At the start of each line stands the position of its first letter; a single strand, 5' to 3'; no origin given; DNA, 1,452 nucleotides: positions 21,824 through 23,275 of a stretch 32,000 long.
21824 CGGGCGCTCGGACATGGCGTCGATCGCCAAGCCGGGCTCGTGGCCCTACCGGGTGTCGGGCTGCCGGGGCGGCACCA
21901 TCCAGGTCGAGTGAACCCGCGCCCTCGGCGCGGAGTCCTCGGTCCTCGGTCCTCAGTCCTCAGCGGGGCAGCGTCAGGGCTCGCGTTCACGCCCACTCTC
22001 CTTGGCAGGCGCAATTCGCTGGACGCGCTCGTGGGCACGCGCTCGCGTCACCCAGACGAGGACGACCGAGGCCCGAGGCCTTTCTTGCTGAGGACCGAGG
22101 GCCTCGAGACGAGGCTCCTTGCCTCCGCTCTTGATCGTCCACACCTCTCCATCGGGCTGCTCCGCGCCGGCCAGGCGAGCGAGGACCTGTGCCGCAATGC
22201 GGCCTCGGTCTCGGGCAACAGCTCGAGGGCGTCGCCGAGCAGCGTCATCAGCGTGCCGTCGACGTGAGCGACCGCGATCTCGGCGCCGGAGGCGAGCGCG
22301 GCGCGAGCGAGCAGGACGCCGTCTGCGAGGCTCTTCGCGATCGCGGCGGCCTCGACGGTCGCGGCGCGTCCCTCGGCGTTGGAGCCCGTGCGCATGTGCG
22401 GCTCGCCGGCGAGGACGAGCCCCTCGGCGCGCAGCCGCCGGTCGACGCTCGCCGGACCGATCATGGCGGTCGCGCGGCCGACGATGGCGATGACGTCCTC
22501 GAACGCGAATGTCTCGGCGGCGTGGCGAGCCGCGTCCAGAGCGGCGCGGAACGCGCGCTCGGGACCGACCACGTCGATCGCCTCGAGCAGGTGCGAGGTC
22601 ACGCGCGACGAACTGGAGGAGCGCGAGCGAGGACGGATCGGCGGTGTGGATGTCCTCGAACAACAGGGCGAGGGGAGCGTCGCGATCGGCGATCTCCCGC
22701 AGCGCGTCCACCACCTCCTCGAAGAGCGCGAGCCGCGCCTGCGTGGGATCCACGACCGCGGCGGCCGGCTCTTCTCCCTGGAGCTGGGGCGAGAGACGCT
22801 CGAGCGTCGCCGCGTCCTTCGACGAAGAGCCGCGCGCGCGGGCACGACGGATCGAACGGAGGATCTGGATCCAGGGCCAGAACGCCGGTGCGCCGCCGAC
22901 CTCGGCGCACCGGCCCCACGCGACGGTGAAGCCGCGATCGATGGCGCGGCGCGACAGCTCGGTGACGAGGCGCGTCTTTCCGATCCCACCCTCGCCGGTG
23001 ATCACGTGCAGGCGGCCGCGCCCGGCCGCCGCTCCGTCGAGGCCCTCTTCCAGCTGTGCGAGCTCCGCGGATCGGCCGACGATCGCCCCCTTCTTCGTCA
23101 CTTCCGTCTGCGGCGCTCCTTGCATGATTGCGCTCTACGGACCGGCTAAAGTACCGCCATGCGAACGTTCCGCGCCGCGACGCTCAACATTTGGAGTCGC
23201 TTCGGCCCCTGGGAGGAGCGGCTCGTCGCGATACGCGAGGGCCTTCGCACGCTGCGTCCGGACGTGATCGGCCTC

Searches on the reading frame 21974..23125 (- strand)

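Call 9: search_protein_families(library=pfam, proteins=[window:21974-23125:-], max_evalue=0.01)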
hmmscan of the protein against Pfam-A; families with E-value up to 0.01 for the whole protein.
window:21974-23125:- (383 aa): 3 families
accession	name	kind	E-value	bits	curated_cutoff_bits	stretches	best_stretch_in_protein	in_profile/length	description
PF13191.12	AAA_16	-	6.3e-25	89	32.6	1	15-177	2-159/167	AAA ATPase domain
PF10923.14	BrxC_BrxD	-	1.1e-05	25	22.2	1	15-69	27-81/414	BREX system ATP-binding protein BrxC/D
PF13401.12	AAA_22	-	0.0016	19.2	27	1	38-154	6-118/130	AAA domain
